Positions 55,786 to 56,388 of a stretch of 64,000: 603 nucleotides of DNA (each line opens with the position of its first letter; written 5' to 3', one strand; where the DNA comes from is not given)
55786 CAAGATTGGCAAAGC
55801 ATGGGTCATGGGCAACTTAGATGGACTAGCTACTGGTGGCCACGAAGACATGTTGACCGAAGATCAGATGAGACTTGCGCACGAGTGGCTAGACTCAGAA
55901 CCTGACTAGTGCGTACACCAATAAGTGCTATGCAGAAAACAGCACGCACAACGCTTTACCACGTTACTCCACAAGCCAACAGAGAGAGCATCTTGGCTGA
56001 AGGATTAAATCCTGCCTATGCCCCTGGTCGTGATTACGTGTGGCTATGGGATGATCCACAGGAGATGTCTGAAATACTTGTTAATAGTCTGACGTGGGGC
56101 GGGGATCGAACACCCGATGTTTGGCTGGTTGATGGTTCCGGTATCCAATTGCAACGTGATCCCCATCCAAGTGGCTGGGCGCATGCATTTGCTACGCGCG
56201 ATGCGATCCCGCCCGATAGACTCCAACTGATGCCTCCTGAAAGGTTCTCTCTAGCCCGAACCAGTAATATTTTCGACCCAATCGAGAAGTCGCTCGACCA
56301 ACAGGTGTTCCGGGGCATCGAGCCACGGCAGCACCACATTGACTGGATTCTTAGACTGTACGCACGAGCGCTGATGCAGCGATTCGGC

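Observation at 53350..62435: Three consecutive large proteins each with a Pol-beta nucleotidyltransferase motif, two with Tpt1/KptA-like N-domains: putative RNA-end repair / anti-defence cluster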

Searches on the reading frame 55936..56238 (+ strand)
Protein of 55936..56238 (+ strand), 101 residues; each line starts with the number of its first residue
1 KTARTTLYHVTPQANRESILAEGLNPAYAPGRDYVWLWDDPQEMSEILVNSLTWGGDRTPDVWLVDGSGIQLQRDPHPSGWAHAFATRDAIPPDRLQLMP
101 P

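Call 20: search_solved_structures(query=A2, max_evalue=10, show_alignments=3)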
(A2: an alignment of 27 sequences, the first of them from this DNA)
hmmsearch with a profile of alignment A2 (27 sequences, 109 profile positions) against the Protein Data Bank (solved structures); distinct sequences matched with E-value up to 10: 9.
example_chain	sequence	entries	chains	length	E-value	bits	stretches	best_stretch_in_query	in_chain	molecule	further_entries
8skd_A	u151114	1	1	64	0.069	17.2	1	21-75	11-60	Miniprotein EEHEE_rd4_0871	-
9ld4_A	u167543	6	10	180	0.1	16.6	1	3-30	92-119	Probable RNA 2'-phosphotransferase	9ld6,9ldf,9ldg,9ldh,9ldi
9ld3_A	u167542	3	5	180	0.1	16.6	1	3-30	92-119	Probable RNA 2'-phosphotransferase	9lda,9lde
9ldc_A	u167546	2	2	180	0.11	16.6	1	3-30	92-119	Probable RNA 2'-phosphotransferase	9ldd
5k34_A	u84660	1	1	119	0.17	15.9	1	16-61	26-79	Ankyrin-repeat protein B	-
8baq_A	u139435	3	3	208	0.3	15.1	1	6-74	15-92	DarT ssDNA thymidine ADP-ribosyltransferase family protein | E. coli C7 DarT1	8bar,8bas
5k35_A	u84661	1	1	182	0.34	15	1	16-61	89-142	Ankyrin-repeat protein B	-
6e3a_A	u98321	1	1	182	0.66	14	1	4-30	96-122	Probable RNA 2'-phosphotransferase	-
6ede_A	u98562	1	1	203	0.66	14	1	4-30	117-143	Probable RNA 2'-phosphotransferase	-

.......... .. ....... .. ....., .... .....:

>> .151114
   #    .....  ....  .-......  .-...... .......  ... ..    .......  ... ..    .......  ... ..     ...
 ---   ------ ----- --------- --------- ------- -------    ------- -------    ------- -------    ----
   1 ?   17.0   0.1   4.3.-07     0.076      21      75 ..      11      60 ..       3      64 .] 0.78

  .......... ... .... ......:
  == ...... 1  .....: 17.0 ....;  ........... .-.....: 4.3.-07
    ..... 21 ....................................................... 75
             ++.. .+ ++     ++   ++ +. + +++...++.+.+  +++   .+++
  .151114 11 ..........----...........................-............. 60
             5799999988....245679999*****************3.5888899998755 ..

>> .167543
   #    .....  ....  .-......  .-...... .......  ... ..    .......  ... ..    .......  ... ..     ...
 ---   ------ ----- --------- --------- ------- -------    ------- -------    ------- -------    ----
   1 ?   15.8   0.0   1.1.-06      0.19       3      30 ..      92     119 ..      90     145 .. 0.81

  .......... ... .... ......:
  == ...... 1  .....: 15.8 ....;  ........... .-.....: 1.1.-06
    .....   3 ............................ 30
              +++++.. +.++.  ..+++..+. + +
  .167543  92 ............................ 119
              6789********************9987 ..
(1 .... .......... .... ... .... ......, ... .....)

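Call 21: search_protein_families(library=pfam, alignment_id=A2, max_evalue=1)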
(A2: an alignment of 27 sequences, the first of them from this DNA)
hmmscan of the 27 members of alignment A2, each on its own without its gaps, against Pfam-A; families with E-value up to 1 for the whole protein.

A. member 1, seq(101 aa): 3 families
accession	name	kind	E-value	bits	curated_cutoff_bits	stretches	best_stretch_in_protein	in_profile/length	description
PF08353.15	MurT_C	-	0.0024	18.3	25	1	7-62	12-67/110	MurT ligase C-terminal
PF22531.2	DUF7002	-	0.13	12.2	27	1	6-29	2-25/195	Family of unknown function (DUF7002)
PF08459.17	UvrC_RNaseH_dom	-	0.24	11.7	22.3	1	39-73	55-92/159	UvrC RNAse H endonuclease domain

B. families by the number of members that match (of 27 scanned): 14 families
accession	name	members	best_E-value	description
PF22531.2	DUF7002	4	0.049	Family of unknown function (DUF7002)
PF08353.15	MurT_C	1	0.0024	MurT ligase C-terminal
PF01885.22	PTS_2-RNA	1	0.023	RNA 2'-phosphotransferase, Tpt1 / KptA family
PF11847.13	GT-C_AftD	1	0.033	Alpha-(1->3)-arabinofuranosyltransferase, N-terminal GT-C domain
PF12623.12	Hen1_L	1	0.033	RNA repair, ligase-Pnkp-associating, region of Hen1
PF18911.6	PKD_4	1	0.058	PKD domain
PF09346.15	SMI1_KNR4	1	0.074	SMI1 / KNR4 family (SUKH-1)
PF00644.27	PARP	1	0.12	Poly(ADP-ribose) polymerase catalytic domain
PF24260.1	DUF7461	1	0.13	Family of unknown function (DUF7461)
PF06200.19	tify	1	0.14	tify domain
PF12535.13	Nudix_N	1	0.18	Hydrolase of X-linked nucleoside diphosphate N terminal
PF09189.15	DUF1952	1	0.18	Domain of unknown function (DUF1952)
PF08459.17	UvrC_RNaseH_dom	1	0.24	UvrC RNAse H endonuclease domain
PF04646.18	DUF604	1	0.33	Protein of unknown function, DUF604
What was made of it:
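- On Tpt1/KptA RNA 2'-phosphotransferase: Best E 0.023 in 1 of 27 copies (call 21).
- The Pfam PTS_2-RNA model is not reached (best E 0.023 in 1 of 27 copies, call 21).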

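Call 26: predict_structure(alignment_id=A2)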
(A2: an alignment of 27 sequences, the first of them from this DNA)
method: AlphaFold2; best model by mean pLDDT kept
length: 101 residues; sequences in the alignment: 27
mean_pLDDT: 88.9   pTM: 0.80
mean pLDDT of the five models: 88.9, 88.8, 87.7, 87.6, 87.5
residues with pLDDT >= 90: 65; 70-90: 29; 50-70: 7; < 50: 0
segments of 3 or more residues with pLDDT < 50: none
pLDDT, mean of each block of 10 residues (from residue 1): 85 93 93 93 84 72 96 84 93 97 78
secondary structure, 60 per line:
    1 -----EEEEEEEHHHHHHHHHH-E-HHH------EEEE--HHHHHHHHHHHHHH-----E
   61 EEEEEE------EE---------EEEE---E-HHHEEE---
elements in order: E6-12 H13-22 E35-38 H41-54 E60-66 E84-87 E96-98
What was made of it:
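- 55936..56238 (+): Mini-ART domain of P718 (aa 10-110). This copy was modelled. AlphaFold pLDDT 88.9 (call 26).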

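Call 51: search_protein_representatives(alignment_id=A2)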
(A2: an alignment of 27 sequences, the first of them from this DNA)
Query: 27 sequences, 109 profile positions. Proteins with E-value up to 0.001 (for the whole library): 3179; up to 1e-10: 575; up to 1e-30: 33. The best 150 are listed.
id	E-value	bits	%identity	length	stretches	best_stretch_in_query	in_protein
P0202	3.0e-85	298.4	-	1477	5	3-108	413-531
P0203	2.2e-80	282.7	-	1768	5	3-108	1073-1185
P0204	7.9e-73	258.4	-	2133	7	2-107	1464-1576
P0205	5.2e-71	252.5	-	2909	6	4-107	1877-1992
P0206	7.0e-62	223.2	-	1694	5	6-108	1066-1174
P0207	3.4e-61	220.9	-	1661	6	3-108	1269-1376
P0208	1.3e-58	212.6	-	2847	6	3-107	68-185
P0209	1.2e-50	187.0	-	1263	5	3-107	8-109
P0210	6.8e-50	184.6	-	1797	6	6-102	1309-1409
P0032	2.0e-48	179.8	-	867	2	2-108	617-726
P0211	1.6e-46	173.8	-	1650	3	3-107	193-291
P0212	4.6e-46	172.3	-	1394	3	3-107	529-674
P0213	6.1e-46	171.9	-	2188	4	4-108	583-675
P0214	1.2e-41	158.0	-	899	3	6-101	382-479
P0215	6.6e-40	152.4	-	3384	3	2-106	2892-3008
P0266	2.1e-21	92.9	-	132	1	5-108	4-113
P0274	5.3e-20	88.4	-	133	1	5-107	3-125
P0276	1.2e-19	87.3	-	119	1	3-108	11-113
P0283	6.2e-19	85.0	-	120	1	4-109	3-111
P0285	1.4e-18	83.9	-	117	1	7-107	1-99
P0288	1.5e-18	83.7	-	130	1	3-108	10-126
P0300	1.1e-17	80.9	-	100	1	7-107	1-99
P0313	3.3e-17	79.4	-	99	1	7-106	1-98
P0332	2.0e-16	76.8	-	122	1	7-108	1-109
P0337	3.3e-16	76.2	-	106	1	6-107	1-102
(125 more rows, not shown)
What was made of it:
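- Several tandem copies per protein (call 51).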

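Call 52: search_protein_families(library=pfam, proteins=[P0202, P0203, P0204, P0206, P0207, P0209], max_evalue=0.001)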
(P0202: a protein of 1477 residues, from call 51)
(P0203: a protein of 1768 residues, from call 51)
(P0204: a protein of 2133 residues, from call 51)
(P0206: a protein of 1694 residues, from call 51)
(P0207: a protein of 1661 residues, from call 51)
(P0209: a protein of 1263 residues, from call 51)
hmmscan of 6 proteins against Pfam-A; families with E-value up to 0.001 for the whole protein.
P0202 (1477 aa): 2 families
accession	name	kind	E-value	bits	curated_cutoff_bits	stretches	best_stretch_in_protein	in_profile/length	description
PF00583.31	Acetyltransf_1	-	2e-07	31.7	20.7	1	1275-1330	29-87/116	Acetyltransferase (GNAT) family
PF13508.13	Acetyltransf_7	-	4.9e-06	27.3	27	1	1284-1330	8-55/84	Acetyltransferase (GNAT) domain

P0203 (1768 aa): 3 families
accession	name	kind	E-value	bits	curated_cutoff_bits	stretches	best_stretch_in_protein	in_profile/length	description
PF00293.34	NUDIX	-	5.5e-14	52.8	21.1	1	284-390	14-127/134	NUDIX domain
PF14815.12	NUDIX_4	-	3.4e-07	30.5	35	1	285-394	10-111/113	NUDIX domain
PF00583.31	Acetyltransf_1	-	4e-05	24.3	20.7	0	1460-1511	37-86/116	Acetyltransferase (GNAT) family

P0204 (2133 aa): 1 family
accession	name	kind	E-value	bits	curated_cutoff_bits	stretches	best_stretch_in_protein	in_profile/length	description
PF14284.11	PcfJ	-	9.3e-10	38.9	25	1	1010-1069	64-125/147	PcfJ-like protein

P0206 (1694 aa): 0 families

P0207 (1661 aa): 0 families

P0209 (1263 aa): 1 family
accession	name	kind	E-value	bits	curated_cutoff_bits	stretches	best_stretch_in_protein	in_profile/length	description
PF14284.11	PcfJ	-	1.7e-05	25.1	25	1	709-822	31-146/147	PcfJ-like protein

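Call 53: search_protein_families(library=pfam, proteins=[P0266, P0274, P0276, P0283, P0285, P0288, P0300, P0313, P0332, P0337], max_evalue=1)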
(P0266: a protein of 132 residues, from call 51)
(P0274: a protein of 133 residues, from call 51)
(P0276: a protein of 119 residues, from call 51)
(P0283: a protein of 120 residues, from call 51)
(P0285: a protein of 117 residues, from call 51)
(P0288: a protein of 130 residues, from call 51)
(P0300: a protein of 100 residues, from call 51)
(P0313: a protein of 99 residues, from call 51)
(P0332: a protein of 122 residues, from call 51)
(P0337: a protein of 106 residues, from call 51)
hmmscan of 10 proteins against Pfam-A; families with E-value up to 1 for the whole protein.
P0266 (132 aa): 0 families

P0274 (133 aa): 0 families

P0276 (119 aa): 1 family
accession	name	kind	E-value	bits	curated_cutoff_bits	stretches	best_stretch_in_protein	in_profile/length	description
PF00644.27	PARP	-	0.12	12.3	26.7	1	9-65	46-100/199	Poly(ADP-ribose) polymerase catalytic domain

P0283 (120 aa): 0 families

P0285 (117 aa): 1 family
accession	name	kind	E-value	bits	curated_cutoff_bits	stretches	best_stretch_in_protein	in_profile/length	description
PF22531.2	DUF7002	-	0.027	14.5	27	1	11-71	69-128/195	Family of unknown function (DUF7002)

P0288 (130 aa): 1 family
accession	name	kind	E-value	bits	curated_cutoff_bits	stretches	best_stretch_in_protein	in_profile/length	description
PF20126.4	TumE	-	0.46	11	23.4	0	10-39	22-50/81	Toxin TumE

P0300 (100 aa): 0 families

P0313 (99 aa): 0 families

P0332 (122 aa): 0 families

P0337 (106 aa): 0 families
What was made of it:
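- No Pfam ART-PolyVal hit was returned (calls 21, 53).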
